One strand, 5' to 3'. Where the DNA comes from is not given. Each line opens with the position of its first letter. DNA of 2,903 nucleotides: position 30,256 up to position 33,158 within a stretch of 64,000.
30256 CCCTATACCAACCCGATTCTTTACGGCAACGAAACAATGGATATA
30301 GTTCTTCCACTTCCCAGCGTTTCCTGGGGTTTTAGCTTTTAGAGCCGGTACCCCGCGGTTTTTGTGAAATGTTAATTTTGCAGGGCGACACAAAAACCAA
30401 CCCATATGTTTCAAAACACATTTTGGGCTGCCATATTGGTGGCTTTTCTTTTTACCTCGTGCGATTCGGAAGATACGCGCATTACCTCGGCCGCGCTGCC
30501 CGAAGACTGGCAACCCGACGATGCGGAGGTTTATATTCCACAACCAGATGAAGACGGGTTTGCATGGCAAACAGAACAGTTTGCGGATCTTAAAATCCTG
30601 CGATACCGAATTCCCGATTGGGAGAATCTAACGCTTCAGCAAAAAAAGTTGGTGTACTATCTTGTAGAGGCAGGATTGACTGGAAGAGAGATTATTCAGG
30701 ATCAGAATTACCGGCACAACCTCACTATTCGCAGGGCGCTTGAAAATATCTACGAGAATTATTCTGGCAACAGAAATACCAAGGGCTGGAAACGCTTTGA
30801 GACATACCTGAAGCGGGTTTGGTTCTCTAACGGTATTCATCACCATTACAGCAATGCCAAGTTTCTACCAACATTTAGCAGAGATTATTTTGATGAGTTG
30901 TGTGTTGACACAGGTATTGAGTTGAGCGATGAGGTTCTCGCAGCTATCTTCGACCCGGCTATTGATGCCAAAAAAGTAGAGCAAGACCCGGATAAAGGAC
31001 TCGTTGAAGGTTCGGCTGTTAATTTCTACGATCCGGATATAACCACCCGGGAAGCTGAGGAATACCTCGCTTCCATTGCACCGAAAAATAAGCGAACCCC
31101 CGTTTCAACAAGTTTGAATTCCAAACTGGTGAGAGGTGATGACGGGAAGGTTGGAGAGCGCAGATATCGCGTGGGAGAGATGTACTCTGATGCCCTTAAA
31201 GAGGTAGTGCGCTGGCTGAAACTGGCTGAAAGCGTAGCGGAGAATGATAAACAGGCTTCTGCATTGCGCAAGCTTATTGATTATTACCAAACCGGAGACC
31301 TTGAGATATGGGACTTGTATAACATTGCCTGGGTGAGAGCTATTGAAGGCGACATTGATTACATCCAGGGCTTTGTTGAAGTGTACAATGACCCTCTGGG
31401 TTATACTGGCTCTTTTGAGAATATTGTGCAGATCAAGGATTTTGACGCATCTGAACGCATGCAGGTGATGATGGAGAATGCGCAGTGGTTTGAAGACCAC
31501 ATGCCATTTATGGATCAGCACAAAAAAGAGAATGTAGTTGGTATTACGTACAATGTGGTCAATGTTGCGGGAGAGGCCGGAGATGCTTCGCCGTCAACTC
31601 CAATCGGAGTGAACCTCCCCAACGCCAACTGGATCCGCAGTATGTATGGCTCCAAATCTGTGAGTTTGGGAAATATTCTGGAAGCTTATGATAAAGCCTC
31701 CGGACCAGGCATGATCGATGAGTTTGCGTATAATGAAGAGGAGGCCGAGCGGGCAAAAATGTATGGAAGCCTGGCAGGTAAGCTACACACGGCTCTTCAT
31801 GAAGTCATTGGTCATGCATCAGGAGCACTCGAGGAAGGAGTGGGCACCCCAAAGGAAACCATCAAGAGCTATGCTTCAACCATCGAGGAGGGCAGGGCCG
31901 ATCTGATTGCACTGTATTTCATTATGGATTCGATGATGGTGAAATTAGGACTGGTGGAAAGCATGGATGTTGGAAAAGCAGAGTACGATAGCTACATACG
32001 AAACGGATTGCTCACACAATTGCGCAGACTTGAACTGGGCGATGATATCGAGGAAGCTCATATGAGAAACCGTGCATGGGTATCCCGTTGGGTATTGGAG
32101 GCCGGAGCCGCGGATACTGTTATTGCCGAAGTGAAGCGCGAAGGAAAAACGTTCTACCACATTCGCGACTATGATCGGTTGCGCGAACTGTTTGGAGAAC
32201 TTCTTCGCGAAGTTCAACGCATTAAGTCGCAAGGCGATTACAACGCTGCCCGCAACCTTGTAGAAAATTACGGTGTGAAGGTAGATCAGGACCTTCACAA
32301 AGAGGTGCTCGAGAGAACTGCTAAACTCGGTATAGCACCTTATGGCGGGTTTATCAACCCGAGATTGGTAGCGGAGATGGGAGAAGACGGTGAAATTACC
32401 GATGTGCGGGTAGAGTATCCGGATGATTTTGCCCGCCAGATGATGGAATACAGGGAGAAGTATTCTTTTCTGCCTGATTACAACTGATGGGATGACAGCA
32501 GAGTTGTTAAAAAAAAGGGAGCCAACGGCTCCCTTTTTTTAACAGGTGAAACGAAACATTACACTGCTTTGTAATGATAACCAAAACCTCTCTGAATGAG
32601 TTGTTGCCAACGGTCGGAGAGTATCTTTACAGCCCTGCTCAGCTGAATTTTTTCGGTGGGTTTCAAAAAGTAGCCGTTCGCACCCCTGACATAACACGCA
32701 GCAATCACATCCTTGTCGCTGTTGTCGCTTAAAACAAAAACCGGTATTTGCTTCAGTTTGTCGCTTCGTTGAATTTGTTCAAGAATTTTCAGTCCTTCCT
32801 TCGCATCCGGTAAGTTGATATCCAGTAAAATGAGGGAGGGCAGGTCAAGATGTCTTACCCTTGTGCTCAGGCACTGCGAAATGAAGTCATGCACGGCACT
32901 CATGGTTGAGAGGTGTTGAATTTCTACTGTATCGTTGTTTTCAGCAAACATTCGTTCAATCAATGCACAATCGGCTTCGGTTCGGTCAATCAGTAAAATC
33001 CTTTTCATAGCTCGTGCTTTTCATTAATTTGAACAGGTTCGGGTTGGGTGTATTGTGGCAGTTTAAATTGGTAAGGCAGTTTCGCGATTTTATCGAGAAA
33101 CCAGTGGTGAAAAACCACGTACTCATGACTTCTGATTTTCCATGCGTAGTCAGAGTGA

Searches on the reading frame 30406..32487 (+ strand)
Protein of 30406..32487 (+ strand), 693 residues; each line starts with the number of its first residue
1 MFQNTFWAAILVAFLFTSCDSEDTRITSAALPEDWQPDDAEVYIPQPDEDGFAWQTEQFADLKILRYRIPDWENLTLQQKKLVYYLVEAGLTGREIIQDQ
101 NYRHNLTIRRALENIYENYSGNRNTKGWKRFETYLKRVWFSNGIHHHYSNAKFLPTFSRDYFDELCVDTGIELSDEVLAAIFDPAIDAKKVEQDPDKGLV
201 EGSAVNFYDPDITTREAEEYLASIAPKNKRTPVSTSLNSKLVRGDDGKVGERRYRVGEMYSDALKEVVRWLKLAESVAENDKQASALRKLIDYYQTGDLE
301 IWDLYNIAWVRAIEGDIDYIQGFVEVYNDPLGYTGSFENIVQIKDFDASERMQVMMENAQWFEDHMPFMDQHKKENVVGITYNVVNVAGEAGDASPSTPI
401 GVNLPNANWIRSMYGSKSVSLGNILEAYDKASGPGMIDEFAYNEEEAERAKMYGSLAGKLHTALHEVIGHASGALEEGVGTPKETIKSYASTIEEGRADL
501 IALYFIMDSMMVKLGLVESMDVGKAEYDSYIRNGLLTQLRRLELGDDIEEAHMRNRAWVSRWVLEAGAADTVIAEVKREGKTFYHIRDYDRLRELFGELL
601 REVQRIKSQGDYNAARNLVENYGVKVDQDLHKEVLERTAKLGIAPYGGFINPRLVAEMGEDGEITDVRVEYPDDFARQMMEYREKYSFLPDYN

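Call 3: search_protein_families(library=pfam, proteins=[window:30406-32487:+], max_evalue=0.01)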
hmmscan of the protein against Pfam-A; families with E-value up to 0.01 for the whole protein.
window:30406-32487:+ (693 aa): 1 family
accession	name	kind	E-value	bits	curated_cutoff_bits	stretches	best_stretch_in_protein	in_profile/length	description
PF03571.21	Peptidase_M49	-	7.8e-46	157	21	2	259-475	100-308/548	Peptidase family M49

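Call 4: search_protein_families(library=ncbifam, proteins=[window:30406-32487:+], max_evalue=0.01)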
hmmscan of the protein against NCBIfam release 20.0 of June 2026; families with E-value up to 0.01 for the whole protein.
window:30406-32487:+ (693 aa): 0 families

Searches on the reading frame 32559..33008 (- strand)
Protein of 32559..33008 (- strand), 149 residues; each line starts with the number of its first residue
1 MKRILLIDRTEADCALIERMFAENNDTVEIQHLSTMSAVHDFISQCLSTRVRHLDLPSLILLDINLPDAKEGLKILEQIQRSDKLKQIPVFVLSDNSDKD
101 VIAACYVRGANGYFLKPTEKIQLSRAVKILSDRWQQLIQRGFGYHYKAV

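Call 29: search_protein_families(library=pfam, proteins=[window:32559-33008:-], max_evalue=0.0001)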
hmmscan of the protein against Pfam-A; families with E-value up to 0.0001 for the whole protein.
window:32559-33008:- (149 aa): 1 family
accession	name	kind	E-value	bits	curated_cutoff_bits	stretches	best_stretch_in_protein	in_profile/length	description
PF00072.30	Response_reg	-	2.8e-13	50.4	30.2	1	5-127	2-110/111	Response regulator receiver domain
